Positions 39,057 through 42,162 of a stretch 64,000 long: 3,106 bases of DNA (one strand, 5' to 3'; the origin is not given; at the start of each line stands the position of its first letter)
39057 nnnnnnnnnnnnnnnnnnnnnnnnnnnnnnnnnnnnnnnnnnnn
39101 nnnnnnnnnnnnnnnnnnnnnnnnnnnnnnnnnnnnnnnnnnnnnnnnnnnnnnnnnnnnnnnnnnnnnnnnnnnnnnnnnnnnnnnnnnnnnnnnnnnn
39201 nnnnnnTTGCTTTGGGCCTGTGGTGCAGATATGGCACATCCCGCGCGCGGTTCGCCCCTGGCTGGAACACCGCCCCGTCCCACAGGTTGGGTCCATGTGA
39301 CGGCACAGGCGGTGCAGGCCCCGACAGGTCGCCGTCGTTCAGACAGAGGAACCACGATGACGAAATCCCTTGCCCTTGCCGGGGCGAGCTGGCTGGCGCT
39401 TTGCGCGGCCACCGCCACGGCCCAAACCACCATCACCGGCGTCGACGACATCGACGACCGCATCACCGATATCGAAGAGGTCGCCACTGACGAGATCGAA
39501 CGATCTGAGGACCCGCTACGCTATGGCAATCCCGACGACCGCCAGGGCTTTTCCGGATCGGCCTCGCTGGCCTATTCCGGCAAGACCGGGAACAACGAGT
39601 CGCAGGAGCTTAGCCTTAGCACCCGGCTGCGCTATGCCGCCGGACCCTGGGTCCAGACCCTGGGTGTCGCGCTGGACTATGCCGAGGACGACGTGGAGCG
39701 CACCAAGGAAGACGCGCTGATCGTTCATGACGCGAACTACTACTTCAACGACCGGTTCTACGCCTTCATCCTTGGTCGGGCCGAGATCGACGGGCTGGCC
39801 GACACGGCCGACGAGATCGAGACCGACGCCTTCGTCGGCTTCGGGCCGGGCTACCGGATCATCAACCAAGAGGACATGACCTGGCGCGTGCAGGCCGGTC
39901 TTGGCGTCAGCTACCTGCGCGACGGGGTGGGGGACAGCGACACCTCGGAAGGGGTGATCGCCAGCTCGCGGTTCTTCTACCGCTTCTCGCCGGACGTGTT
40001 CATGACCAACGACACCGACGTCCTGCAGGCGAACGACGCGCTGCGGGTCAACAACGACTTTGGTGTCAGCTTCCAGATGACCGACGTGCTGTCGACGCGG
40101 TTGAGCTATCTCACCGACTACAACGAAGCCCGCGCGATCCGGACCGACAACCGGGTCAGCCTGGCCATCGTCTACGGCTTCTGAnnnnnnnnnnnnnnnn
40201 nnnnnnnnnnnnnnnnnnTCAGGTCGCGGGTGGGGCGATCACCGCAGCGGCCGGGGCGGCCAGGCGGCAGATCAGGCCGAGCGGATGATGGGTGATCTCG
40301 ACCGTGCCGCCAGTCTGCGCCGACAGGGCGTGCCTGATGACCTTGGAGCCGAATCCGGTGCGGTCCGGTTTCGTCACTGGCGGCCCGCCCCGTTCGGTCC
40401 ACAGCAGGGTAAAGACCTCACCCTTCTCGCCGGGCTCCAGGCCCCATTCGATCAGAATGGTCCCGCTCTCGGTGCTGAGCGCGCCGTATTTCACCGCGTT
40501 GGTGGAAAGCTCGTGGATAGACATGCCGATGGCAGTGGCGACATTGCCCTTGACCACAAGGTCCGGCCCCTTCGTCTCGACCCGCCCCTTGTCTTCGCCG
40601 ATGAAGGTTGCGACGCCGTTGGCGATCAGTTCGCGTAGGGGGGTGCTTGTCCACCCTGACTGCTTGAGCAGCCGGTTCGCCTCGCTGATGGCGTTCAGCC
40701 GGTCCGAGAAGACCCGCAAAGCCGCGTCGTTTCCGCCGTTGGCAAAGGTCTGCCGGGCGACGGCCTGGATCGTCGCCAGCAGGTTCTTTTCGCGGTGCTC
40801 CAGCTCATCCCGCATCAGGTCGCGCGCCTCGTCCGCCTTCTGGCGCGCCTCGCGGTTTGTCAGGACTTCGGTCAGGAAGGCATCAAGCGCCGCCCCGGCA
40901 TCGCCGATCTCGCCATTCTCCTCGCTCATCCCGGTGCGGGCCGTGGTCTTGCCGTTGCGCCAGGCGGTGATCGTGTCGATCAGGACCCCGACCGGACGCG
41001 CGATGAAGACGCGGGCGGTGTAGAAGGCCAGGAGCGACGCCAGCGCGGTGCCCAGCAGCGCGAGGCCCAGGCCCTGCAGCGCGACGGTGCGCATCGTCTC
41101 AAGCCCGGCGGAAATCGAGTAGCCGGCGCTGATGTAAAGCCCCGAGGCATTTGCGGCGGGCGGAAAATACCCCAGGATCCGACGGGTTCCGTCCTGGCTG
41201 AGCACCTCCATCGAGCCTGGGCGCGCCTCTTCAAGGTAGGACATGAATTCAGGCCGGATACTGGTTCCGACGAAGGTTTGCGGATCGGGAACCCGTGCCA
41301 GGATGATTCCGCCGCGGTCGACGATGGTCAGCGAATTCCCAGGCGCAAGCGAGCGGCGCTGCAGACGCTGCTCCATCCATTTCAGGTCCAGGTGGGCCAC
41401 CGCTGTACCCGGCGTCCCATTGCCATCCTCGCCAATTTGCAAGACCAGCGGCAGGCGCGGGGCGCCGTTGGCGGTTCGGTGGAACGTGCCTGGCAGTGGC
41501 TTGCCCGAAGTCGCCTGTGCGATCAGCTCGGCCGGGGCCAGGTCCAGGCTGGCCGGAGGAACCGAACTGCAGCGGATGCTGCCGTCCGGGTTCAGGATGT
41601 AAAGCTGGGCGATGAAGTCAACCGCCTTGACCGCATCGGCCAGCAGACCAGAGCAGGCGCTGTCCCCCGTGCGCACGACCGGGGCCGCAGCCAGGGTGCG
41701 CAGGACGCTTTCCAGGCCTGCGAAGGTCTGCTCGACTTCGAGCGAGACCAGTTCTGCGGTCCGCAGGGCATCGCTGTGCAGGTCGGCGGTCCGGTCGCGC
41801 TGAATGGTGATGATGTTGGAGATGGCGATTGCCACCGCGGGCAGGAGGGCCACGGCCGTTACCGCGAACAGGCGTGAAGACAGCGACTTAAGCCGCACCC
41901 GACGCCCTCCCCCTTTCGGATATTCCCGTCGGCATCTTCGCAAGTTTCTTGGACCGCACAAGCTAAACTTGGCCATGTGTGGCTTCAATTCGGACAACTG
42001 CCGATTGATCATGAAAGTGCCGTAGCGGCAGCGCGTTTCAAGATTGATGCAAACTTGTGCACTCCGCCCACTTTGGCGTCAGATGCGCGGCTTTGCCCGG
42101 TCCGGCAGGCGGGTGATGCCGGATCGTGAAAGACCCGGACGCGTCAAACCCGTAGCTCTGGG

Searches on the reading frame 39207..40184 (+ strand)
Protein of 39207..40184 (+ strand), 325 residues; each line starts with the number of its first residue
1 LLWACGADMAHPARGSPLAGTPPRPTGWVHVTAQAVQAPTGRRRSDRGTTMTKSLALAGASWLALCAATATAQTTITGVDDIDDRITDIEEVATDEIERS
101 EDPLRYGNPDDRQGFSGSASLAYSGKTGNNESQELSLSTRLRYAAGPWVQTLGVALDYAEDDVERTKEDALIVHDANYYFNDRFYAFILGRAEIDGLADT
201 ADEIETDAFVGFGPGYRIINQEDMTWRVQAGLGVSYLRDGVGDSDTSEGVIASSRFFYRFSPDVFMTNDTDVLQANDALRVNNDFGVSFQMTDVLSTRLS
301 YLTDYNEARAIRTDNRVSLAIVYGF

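Call 20: search_protein_families(library=pfam, proteins=[window:39207-40184:+], max_evalue=0.001)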
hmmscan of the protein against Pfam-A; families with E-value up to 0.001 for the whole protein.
window:39207-40184:+ (325 aa): 1 family
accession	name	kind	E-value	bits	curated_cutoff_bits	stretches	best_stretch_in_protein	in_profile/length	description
PF04338.18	DUF481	-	2.5e-34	119.6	21.1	1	120-325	2-210/210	Protein of unknown function, DUF481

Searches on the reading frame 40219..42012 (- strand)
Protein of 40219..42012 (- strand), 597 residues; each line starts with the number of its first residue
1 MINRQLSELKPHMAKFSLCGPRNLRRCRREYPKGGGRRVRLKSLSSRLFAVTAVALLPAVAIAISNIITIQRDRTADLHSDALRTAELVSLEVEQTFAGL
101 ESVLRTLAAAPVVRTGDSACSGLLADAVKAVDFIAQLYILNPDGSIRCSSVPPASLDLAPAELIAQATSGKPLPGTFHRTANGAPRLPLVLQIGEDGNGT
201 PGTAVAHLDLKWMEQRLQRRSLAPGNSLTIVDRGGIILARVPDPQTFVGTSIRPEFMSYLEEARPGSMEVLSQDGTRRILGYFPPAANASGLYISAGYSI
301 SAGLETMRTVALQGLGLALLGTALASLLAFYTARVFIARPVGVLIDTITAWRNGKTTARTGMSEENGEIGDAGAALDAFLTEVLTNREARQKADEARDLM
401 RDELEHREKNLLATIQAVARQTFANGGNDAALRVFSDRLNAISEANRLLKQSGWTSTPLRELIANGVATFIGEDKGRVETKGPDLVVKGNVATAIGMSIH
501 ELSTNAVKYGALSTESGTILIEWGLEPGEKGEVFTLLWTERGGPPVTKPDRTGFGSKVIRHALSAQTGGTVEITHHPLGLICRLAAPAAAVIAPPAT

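Call 20: search_protein_families(library=pfam, proteins=[window:40219-42012:-], max_evalue=0.001)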
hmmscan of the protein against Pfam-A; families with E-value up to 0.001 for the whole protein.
window:40219-42012:- (597 aa): 2 families
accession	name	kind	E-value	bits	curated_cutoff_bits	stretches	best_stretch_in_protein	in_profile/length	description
PF07536.20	HWE_HK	-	1.7e-19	70.8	22.8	1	403-484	1-83/83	HWE histidine kinase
PF02743.24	dCache_1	-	3.2e-09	37.1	45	1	79-241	8-183/240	Cache domain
